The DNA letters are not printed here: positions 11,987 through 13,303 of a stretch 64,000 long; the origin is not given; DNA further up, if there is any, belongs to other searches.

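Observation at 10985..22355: Atypical dcw cluster: a LysM lipoprotein is inserted between murD and ftsW, and the cluster ends after ftsW with no murG/murC/ddl/ftsQAZ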

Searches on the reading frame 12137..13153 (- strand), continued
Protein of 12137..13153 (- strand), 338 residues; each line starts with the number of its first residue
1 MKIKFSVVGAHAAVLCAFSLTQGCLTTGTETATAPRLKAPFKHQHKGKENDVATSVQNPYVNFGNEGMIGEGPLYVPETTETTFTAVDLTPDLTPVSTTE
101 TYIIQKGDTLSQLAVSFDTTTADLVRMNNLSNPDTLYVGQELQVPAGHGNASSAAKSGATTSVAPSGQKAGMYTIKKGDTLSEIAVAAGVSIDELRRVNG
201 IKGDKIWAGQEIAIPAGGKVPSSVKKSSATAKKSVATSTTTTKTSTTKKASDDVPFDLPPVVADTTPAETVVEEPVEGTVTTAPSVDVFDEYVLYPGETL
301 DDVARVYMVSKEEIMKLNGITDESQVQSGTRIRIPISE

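Call 18: find_related_loci(query=A1, collection=genome_contigs, flank=10000)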
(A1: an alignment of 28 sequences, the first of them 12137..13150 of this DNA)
Query A1 (337 aa) in genome_contigs; peptide patterns used: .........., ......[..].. (x = any residue, [..] = any of these).
599 stretches matched a pattern (row limit reached: there are more); 413 encode a relative of the query (tblastn E <= 1e-3); the best 80 are kept; 80 distinct loci.
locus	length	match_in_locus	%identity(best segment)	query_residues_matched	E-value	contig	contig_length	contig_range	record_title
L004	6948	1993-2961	52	1-337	3e-89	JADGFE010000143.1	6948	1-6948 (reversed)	MAG: Kiritimatiellales bacterium isolate OB10 NODE_2230_length_6948_cov_4.875894, whole genome shotgun sequence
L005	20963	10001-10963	47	1-337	1e-81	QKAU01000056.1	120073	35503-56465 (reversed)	MAG: Kiritimatiellales bacterium isolate SZUA-380 scaffold_217, whole genome shotgun sequence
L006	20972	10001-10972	47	1-337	2e-78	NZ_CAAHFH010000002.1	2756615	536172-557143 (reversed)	Pontiella sulfatireligans strain F21(T), whole genome shotgun sequence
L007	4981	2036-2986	47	1-337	6e-78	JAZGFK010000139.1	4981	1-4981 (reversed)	MAG: Pontiella sp. isolate SCS4bin.44 SCS4bin.44_139, whole genome shotgun sequence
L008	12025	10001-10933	46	1-337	4e-77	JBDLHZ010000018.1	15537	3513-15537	MAG: Verrucomicrobiota bacterium isolate MAG007 MAG007_18, whole genome shotgun sequence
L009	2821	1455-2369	46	15-337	1e-77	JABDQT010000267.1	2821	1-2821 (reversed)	MAG: Kiritimatiellales bacterium isolate Site_C10 k127_268374, whole genome shotgun sequence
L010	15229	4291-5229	44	1-337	1e-73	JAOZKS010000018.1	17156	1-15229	MAG: Pontiella sp. isolate GMC10.concoct.147 NODE_1980_length_17156_cov_7.259868, whole genome shotgun sequence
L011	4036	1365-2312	48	5-337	5e-73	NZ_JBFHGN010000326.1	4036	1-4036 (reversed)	MAG: Pontiella sp. isolate Mix_sand07.2021.05.G.155 k141_53021_length_4036_cov_8.0000, whole genome shotgun sequence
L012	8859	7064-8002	42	1-337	4e-68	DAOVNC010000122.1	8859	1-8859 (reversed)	MAG TPA_asm: Kiritimatiellales bacterium isolate CSMAG_1487 CSMAG_1487_k141_192812_length_8859_cov_12.0000, whole genome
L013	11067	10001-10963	42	1-337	2e-66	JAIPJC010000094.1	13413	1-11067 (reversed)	MAG: Kiritimatiellales bacterium isolate Tobar13m-G50 Tobar13m-C4530, whole genome shotgun sequence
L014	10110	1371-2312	41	1-337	3e-68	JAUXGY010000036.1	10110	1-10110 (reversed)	MAG: Kiritimatiellales bacterium isolate CSMAG_2941 CSMAG_2941_k119_1222200_length_10110_cov_10.0000, whole genome shotg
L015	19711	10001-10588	47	19-219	1e-46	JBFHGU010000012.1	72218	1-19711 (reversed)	MAG: Pontiella sp. isolate Mix_sand07.2021.05.G.163 k141_538894_length_72218_cov_14.4131, whole genome shotgun sequence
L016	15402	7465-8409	46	1-337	1e-84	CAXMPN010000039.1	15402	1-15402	MAG: Pontiella sp. isolate 07C-BC-St03_bin.4.strict genome assembly, contig: NODE_39_length_15402_cov_2.445155, whole ge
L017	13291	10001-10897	33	1-337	6e-37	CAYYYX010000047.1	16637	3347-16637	MAG TPA_asm: uncultured Verrucomicrobiota bacterium isolate binchicken_co47_190 genome assembly, contig: NODE_2411_lengt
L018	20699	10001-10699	31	72-335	1e-23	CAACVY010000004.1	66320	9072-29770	uncultured bacterium isolate Assembly_SCGC_AH-151-A22 genome assembly, contig: AH-151-A22_NODE_4, whole genome shotgun s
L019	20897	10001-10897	33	1-337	1e-38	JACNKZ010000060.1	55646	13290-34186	MAG: Kiritimatiellaeota bacterium isolate NIOZ-UU71 NIOZ-UU_NODE_531_length_55646_cov_23.6661, whole genome shotgun sequ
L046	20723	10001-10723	28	86-334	5e-16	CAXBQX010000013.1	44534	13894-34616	MAG TPA_asm: uncultured Opitutales bacterium isolate SRR4831646_metabat2_20 genome assembly, contig: ERZ2944601.136, who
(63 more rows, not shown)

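Call 23: search_protein_families(library=pfam, proteins=[L046:9812-10888:+, L046:12051-13187:+, L046:13184-15388:+, L046:15399-16346:+, L046:16324-17265:+, L046:17310-18515:+, L046:18573-19865:+, L019:12197-13135:-, L019:13276-14013:+, L019:9992-10900:+], max_evalue=0.00001)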
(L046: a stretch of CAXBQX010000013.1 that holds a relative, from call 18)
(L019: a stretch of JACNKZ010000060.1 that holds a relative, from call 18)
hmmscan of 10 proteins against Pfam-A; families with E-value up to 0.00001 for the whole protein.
L046:9812-10888:+ (358 aa): 3 families
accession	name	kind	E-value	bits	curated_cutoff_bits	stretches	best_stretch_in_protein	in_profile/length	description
PF01476.26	LysM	-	5e-47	158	20.9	3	267-309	1-42/43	LysM domain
PF23473.1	LysM3_LYK4_5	-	5.2e-12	46.1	29.3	0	195-230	4-39/48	LYK4/5 LysM3 domain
PF23577.1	LysM_RLK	-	1.4e-08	35.1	27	0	128-165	7-40/44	LysM domain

L046:12051-13187:+ (378 aa): 2 families
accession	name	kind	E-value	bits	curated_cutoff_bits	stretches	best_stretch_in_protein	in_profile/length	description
PF04101.22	Glyco_tran_28_C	-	3.2e-35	122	22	1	188-335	2-148/166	Glycosyltransferase family 28 C-terminal domain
PF03033.26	Glyco_transf_28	-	3.3e-22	79.5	26.2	1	4-141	1-138/139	Glycosyltransferase family 28 N-terminal domain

L046:13184-15388:+ (734 aa): 4 families
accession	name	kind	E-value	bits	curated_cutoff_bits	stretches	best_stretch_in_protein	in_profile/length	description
PF02873.21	MurB_C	-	2.1e-34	118.1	27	1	627-724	1-98/99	UDP-N-acetylenolpyruvoylglucosamine reductase, C-terminal domain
PF01565.28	FAD_binding_4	-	3.6e-20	72.5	26.4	1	463-591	4-137/139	FAD binding domain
PF02875.26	Mur_ligase_C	-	2.4e-11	45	28.4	1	277-405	5-127/127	Mur ligase, glutamate ligase domain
PF01225.30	Mur_ligase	-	3e-07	31.2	21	1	10-103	5-94/95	Mur ligase family, catalytic domain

L046:15399-16346:+ (315 aa): 2 families
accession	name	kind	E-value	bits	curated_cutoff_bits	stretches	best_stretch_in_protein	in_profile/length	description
PF07478.18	Dala_Dala_lig_C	-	3.5e-40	138.2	24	1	125-296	27-203/204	D-ala D-ala ligase C-terminus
PF01820.27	Dala_Dala_lig_N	-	2.7e-14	54.1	34.6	1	50-87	84-121/121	D-ala D-ala ligase N-terminus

L046:16324-17265:+ (313 aa): 1 family
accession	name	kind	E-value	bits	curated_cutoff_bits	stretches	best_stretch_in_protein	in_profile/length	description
PF08478.15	POTRA_1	-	1e-07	32.5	23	1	110-156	23-69/69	POTRA domain, FtsQ-type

L046:17310-18515:+ (401 aa): 3 families
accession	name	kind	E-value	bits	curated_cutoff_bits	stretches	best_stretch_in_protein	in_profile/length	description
PF14450.12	FtsA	-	1e-31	110.3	31.8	1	204-348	2-110/127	Cell division protein FtsA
PF06723.19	MreB_Mbl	-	1.1e-14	54.5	27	1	189-351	133-307/327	MreB/Mbl protein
PF02491.25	SHS2_FTSA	-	5.7e-09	36.7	25.4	1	80-154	1-75/79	SHS2 domain inserted in FTSA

L046:18573-19865:+ (430 aa): 2 families
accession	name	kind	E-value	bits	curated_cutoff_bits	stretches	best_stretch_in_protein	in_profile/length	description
PF00091.31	Tubulin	-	2.1e-33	116.7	33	1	24-181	2-188/190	Tubulin/FtsZ family, GTPase domain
PF12327.13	FtsZ_C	-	1.1e-11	45.3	27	1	232-323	1-90/95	FtsZ family, C-terminal domain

L019:12197-13135:- (312 aa): 0 families

L019:13276-14013:+ (245 aa): 1 family
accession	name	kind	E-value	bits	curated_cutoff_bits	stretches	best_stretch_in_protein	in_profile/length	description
PF07308.18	DUF1456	-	3.6e-46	155.7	27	2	182-244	1-63/68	Protein of unknown function (DUF1456)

L019:9992-10900:+ (302 aa): 6 families
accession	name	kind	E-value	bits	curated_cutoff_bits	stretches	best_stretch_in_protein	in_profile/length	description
PF01476.26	LysM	-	6.1e-49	164.2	20.9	3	87-130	1-43/43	LysM domain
PF23473.1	LysM3_LYK4_5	-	1.1e-17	64.3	29.3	0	162-202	4-44/48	LYK4/5 LysM3 domain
PF23446.1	LysM1_NFP_LYK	-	1.4e-11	45.5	36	0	93-130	16-54/60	NFP/LYK LysM1 domain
PF23472.1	LysM2_CERK1_LYK3_4_5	-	2.4e-09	37.4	27.4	0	86-130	7-54/56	LYK3/4/5 LysM2 domain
PF23577.1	LysM_RLK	-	1.8e-07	31.5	27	0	258-276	5-23/44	LysM domain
PF23462.1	LysM3_NFP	-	8.6e-06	26.6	28.1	0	163-190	5-32/48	NFP LysM3 domain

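Call 37: find_homologous_proteins(query=A3, max_evalue=1e-10)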
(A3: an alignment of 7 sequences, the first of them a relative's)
Query A3 (7 sequences) (339 aa, profile of the alignment): 866 proteins with E <= 1e-10 among 8000 candidates; the best 120 are listed.
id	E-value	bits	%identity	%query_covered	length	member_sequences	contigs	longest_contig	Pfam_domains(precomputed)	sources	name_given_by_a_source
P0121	2.1e-131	456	29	70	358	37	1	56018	PF23446.2,PF01476.27,PF23473.2,PF23577.2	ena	-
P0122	4.7e-130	452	29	70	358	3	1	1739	PF23446.2,PF01476.27,PF23473.2,PF23577.2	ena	-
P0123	1.4e-128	447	35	43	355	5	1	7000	PF23446.2,PF01476.27,PF23473.2,PF04225.18,PF23577.2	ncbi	-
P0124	1.7e-124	434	38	41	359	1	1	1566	PF23446.2,PF01476.27,PF23473.2,PF23577.2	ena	-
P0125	2.2e-124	433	41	33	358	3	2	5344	PF23446.2,PF01476.27,PF23473.2,PF23577.2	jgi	-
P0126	1.2e-109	385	35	35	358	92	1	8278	PF23446.2,PF01476.27,PF23473.2,PF23577.2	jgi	-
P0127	1.6e-109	384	27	70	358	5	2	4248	PF23446.2,PF01476.27,PF23473.2,PF23577.2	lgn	-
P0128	5.1e-107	376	29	79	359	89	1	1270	PF23446.2,PF01476.27,PF23473.2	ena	-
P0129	8.9e-104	365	38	39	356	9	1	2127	PF23446.2,PF01476.27,PF23473.2,PF23577.2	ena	-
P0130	1.2e-103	365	40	36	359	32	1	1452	PF23446.2,PF01476.27,PF23473.2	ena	-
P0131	2.6e-103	364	33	44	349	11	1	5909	PF23446.2,PF01476.27,PF23473.2,PF04225.18,PF23577.2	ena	-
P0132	5.1e-103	363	29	70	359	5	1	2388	PF23446.2,PF01476.27,PF23473.2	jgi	-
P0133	1.5e-102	361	29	70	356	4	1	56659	PF23446.2,PF01476.27,PF23473.2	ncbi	-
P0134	2.8e-102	361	27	82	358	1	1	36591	PF01476.27,PF23473.2,PF23577.2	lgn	-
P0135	6.1e-102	359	35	43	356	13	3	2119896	PF23446.2,PF01476.27,PF23473.2,PF23577.2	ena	-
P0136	8.5e-102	359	37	37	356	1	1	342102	PF23446.2,PF01476.27,PF23473.2,PF04225.18,PF23577.2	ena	-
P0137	4.1e-101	357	36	38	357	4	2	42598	PF23446.2,PF01476.27,PF23473.2,PF04225.18,PF23577.2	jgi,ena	jgi:LysM repeat protein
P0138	7.3e-101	356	29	70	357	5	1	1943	PF23446.2,PF01476.27,PF23473.2,PF23577.2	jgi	-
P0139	1.9e-100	354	29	76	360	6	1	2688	PF23446.2,PF01476.27,PF23473.2,PF23577.2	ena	-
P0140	9.8e-100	352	27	73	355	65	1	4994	PF23446.2,PF01476.27,PF23473.2,PF23577.2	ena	-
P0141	9.2e-99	349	40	37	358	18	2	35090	PF23446.2,PF01476.27,PF23473.2,PF23577.2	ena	-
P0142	3.2e-98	347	28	70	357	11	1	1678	PF23446.2,PF01476.27,PF23473.2,PF23577.2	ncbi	-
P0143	3.8e-98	347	37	35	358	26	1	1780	PF23446.2,PF01476.27,PF23473.2,PF23577.2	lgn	-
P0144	2.7e-97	344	34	47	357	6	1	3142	PF23446.2,PF01476.27,PF23473.2,PF04225.18,PF23577.2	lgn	-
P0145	9.2e-96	339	28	81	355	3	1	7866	PF23446.2,PF01476.27,PF23473.2,PF04225.18,PF23577.2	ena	-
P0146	1.6e-95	338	27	79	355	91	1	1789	PF23446.2,PF01476.27,PF23473.2,PF04225.18,PF23577.2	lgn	-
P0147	6.6e-95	336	35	47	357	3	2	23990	PF23446.2,PF01476.27,PF23473.2,PF23472.2,PF23577.2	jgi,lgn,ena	jgi:LysM repeat protein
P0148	2.3e-94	335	30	76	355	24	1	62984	PF23446.2,PF01476.27,PF23473.2,PF04225.18,PF23577.2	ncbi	-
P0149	1.4e-93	332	29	75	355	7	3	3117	PF23446.2,PF01476.27,PF23473.2,PF23577.2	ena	-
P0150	2.5e-93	331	28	81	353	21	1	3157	PF23446.2,PF01476.27,PF23473.2,PF23577.2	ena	-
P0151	3.6e-93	331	28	71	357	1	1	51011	PF23446.2,PF01476.27,PF23473.2,PF23472.2,PF23577.2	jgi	jgi:LysM repeat protein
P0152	4.3e-93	330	26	75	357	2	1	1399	PF23446.2,PF01476.27,PF23473.2,PF23577.2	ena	-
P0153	4.7e-92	327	30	70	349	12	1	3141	PF23446.2,PF01476.27,PF23473.2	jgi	-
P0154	1.5e-90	322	38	46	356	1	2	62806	PF23446.2,PF01476.27,PF23473.2,PF23577.2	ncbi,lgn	-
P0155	9.3e-90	319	30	70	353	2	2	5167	PF01476.27,PF23473.2,PF23577.2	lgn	-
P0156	1.8e-89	318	35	50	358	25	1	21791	PF23446.2,PF23457.2,PF01476.27,PF23473.2,PF23577.2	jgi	-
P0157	2.9e-89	318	30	71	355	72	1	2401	PF23446.2,PF01476.27,PF23462.2,PF23473.2,PF23577.2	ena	-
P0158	9.8e-89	316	41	42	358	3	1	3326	PF23446.2,PF01476.27,PF23462.2,PF23473.2,PF04225.18,PF23577.2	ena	-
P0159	1.1e-88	316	41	36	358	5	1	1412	PF23446.2,PF01476.27,PF23462.2,PF23473.2,PF04225.18,PF23577.2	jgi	-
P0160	5.3e-88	314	41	42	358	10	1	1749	PF23446.2,PF01476.27,PF23473.2,PF04225.18,PF23577.2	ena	-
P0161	2.0e-87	312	38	45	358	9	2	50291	PF23446.2,PF01476.27,PF23473.2,PF04225.18,PF23577.2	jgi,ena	-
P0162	1.6e-86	309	27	99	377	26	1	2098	PF01476.27,PF23473.2,PF23577.2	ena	-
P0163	3.1e-86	308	38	40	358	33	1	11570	PF23446.2,PF01476.27,PF23473.2,PF23577.2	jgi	-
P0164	5.0e-86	307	28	71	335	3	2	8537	PF23446.2,PF01476.27,PF23473.2,PF23577.2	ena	-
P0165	5.2e-86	307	28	76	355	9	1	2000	PF23446.2,PF01476.27,PF23473.2,PF23577.2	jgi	-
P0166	5.6e-86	307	35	45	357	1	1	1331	PF23446.2,PF01476.27,PF23473.2,PF23577.2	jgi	-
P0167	6.5e-86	307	42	38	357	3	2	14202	PF23446.2,PF01476.27,PF23473.2,PF23577.2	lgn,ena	-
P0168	7.3e-86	307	35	71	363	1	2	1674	PF23446.2,PF01476.27,PF23473.2,PF23472.2,PF23577.2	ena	-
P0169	2.1e-85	305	40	35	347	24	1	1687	PF01476.27,PF23473.2,PF23577.2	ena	-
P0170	2.2e-85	305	30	77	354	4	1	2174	PF01476.27,PF23473.2,PF23472.2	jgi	jgi:LysM repeat protein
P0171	4.2e-85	304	31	83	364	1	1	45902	PF23446.2,PF01476.27,PF23473.2,PF23472.2,PF23577.2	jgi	jgi:LysM repeat protein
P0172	7.6e-85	303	39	37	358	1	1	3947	PF23446.2,PF01476.27,PF23473.2,PF04225.18,PF23577.2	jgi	jgi:LysM repeat protein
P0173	5.6e-84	300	40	39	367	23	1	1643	PF01476.27,PF23473.2,PF23577.2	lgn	-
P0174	7.9e-84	300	35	48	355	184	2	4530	PF01476.27,PF23473.2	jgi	jgi:LysM repeat protein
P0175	1.4e-83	299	34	70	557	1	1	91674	PF07486.18,PF23446.2,PF06805.18,PF01476.27,PF23473.2,PF23472.2,PF16365.12,PF22310.3,PF23577.2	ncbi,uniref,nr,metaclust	ncbi:LysM domain-containing protein [Evansella caseinilytica]|uniref:LysM domain-containing protein 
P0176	1.4e-83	299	34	43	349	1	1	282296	PF01476.27,PF23473.2,PF23577.2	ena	-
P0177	2.1e-83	298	42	39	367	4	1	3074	PF01476.27,PF23473.2,PF23577.2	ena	-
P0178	5.7e-83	297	31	72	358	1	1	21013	PF23446.2,PF01476.27,PF23462.2,PF23473.2,PF04225.18,PF23577.2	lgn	-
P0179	1.5e-82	296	41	39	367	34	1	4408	PF01476.27,PF23473.2,PF23577.2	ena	-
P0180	3.0e-82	295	33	46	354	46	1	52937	PF23446.2,PF01476.27,PF23473.2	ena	-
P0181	3.5e-82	294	42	35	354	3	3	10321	PF01476.27,PF23462.2,PF23473.2,PF23577.2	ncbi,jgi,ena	-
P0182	6.4e-82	294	34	40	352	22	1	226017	PF01476.27,PF23473.2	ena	-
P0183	6.9e-82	293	38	40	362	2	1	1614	PF23446.2,PF01476.27,PF23473.2,PF23577.2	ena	-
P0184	7.0e-82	293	43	33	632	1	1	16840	PF23446.2,PF23457.2,PF13518.13,PF01476.27,PF13542.13,PF01832.26,PF23473.2,PF19258.5,PF23577.2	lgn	-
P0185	1.0e-81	293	32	68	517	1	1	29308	PF07486.18,PF23446.2,PF01476.27,PF00570.29,PF23473.2,PF23472.2,PF16365.12,PF22310.3,PF23577.2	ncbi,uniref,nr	ncbi:LysM peptidoglycan-binding domain-containing protein [Halalkalibacter akibai]|uniref:Membrane-b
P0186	2.3e-81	292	37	34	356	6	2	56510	PF01476.27,PF23473.2,PF23577.2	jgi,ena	jgi:LysM repeat protein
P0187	4.9e-81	291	38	68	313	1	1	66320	PF23446.2,PF01476.27,PF23462.2,PF23473.2,PF23472.2,PF23577.2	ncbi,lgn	-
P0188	1.6e-80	289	34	69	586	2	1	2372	PF00877.26,PF23457.2,PF01476.27,PF23473.2,PF23472.2,PF04225.18,PF23577.2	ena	-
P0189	1.7e-80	289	46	36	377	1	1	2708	PF23446.2,PF01476.27,PF23473.2,PF23472.2,PF23577.2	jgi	jgi:LysM repeat protein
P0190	1.9e-80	289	40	35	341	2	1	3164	PF23446.2,PF01476.27,PF23473.2,PF23577.2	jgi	jgi:LysM repeat protein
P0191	2.2e-80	288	26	81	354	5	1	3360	PF23446.2,PF01476.27,PF23473.2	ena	-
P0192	2.6e-80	288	28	93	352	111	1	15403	PF23446.2,PF01476.27,PF23473.2,PF23472.2,PF04225.18,PF23577.2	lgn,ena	-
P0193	5.2e-80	287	45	33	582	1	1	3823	PF01476.27,PF23473.2,PF04225.18,PF01464.26,PF23577.2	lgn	-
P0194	1.4e-79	286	41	38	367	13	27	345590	PF01476.27,PF23473.2,PF23577.2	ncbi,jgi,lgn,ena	-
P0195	2.5e-79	285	28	70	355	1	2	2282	PF23446.2,PF01476.27,PF23473.2,PF23472.2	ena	-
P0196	7.1e-79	284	32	74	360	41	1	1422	PF01476.27,PF23462.2,PF23473.2,PF23577.2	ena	-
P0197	1.2e-78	283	39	42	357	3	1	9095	PF01476.27,PF23473.2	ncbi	-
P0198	1.2e-78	283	37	43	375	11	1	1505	PF01476.27,PF23473.2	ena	-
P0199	1.4e-78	283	29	70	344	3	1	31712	PF23446.2,PF01476.27,PF23473.2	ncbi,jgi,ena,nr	ncbi:MAG: LysM peptidoglycan-binding domain-containing protein [Opitutae bacterium]|jgi:LysM repeat 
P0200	1.7e-78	282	32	71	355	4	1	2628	PF01476.27,PF23462.2,PF23473.2,PF23577.2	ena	-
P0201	2.3e-78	282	28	71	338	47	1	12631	PF23446.2,PF01476.27,PF23473.2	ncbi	-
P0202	2.6e-78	282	28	70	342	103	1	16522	PF23446.2,PF01476.27,PF23473.2,PF23577.2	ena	-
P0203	3.3e-78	281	32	58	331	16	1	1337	PF23446.2,PF01476.27,PF23462.2,PF23473.2,PF23577.2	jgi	jgi:LysM repeat protein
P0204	5.5e-78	281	29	76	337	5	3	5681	PF23446.2,PF01476.27,PF23473.2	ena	-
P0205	7.9e-78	280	35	40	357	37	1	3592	PF23446.2,PF01476.27,PF23473.2,PF04225.18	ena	-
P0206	8.3e-78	280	30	81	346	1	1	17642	PF01476.27,PF23473.2,PF23577.2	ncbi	-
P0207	9.4e-78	280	41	43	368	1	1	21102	PF23446.2,PF01476.27,PF23473.2,PF23472.2,PF23577.2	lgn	-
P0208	1.5e-77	279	37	43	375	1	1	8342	PF01476.27,PF23473.2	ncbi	-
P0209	2.1e-77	279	28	71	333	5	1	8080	PF23446.2,PF01476.27,PF23473.2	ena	-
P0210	5.5e-77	277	30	58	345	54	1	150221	PF23446.2,PF01476.27,PF23462.2,PF23473.2,PF23472.2,PF23577.2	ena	-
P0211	6.7e-77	277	36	37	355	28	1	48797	PF23446.2,PF01476.27,PF23473.2,PF23577.2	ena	-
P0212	7.3e-77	277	35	40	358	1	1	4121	PF23446.2,PF01476.27,PF23473.2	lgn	-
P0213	1.3e-76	276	26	72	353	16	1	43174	PF23446.2,PF01476.27,PF23473.2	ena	-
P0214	3.2e-76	275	41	36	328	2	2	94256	PF23446.2,PF01476.27,PF23462.2,PF23473.2,PF23577.2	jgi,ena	-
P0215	6.3e-76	274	35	53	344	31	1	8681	PF23446.2,PF01476.27,PF00570.29,PF23473.2,PF23577.2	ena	-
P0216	7.4e-76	274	28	70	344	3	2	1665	PF23446.2,PF01476.27,PF23473.2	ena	-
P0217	8.4e-76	273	31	69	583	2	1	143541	PF00877.26,PF23446.2,PF01476.27,PF23473.2,PF23472.2,PF04225.18,PF23577.2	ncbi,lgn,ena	-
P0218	1.6e-75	272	34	40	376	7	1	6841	PF01476.27,PF23473.2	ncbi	-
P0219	2.1e-75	272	28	76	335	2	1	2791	PF23446.2,PF01476.27,PF23462.2,PF23473.2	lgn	-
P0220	2.3e-75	272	32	48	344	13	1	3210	PF23446.2,PF01476.27,PF23473.2,PF23577.2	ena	-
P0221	2.9e-75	272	33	43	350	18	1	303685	PF23446.2,PF01476.27,PF23473.2,PF04225.18,PF23577.2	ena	-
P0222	3.7e-75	271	35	42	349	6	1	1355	PF23446.2,PF23457.2,PF01476.27,PF23473.2,PF23577.2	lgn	-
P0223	3.7e-75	271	28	70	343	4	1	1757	PF23446.2,PF01476.27,PF23473.2,PF23577.2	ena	-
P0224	6.1e-75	271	28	70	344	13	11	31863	PF23446.2,PF01476.27,PF23473.2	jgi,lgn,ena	-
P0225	1.3e-74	270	38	39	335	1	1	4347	PF23446.2,PF01476.27,PF23473.2,PF23577.2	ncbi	-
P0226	1.3e-74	269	29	70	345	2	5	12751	PF01476.27,PF23473.2,PF23577.2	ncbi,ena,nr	ncbi:MAG: LysM peptidoglycan-binding domain-containing protein [Opitutales bacterium]|nr:LysM peptid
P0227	2.3e-74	269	25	93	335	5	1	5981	PF23446.2,PF01476.27,PF23473.2,PF23577.2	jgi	jgi:LysM repeat protein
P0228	2.5e-74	269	31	62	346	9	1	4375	PF01476.27,PF23473.2,PF23577.2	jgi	jgi:LysM repeat protein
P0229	3.8e-74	268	72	94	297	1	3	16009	PF23446.2,PF01476.27,PF23473.2,PF23472.2,PF22310.3,PF23577.2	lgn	-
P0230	8.3e-74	267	45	45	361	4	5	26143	PF23446.2,PF01476.27,PF23473.2,PF23472.2,PF23577.2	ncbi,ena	-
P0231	9.1e-74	267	27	70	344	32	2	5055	PF23446.2,PF01476.27,PF23473.2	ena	-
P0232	9.9e-74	267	31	58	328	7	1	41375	PF23446.2,PF01476.27,PF23462.2,PF23473.2,PF23577.2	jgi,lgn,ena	-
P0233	1.6e-73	266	25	94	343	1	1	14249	PF23446.2,PF01476.27,PF23473.2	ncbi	-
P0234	2.1e-73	266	37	39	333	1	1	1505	PF23446.2,PF01476.27,PF23473.2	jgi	jgi:LysM repeat protein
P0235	3.2e-73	265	36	35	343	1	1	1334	PF23446.2,PF01476.27,PF23473.2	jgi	-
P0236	6.6e-73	264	35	40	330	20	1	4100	PF23446.2,PF01476.27,PF23462.2,PF23473.2,PF23577.2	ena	-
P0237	7.9e-73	264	36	35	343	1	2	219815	PF23446.2,PF23457.2,PF01476.27,PF23473.2,PF23577.2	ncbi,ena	-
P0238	2.9e-72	262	46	33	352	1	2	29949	PF23457.2,PF01476.27,PF23473.2,PF23472.2,PF23577.2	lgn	-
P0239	4.6e-72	261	25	70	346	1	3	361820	PF01476.27,PF23473.2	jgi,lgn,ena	jgi:LysM repeat protein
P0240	4.8e-72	261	25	70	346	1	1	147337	PF01476.27,PF23473.2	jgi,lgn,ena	-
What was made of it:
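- Tried and rejected: Profile search built from Verrucomicrobiota LysM orthologues (A3, call 37), intended to reach V. spinosum or Akkermansia.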
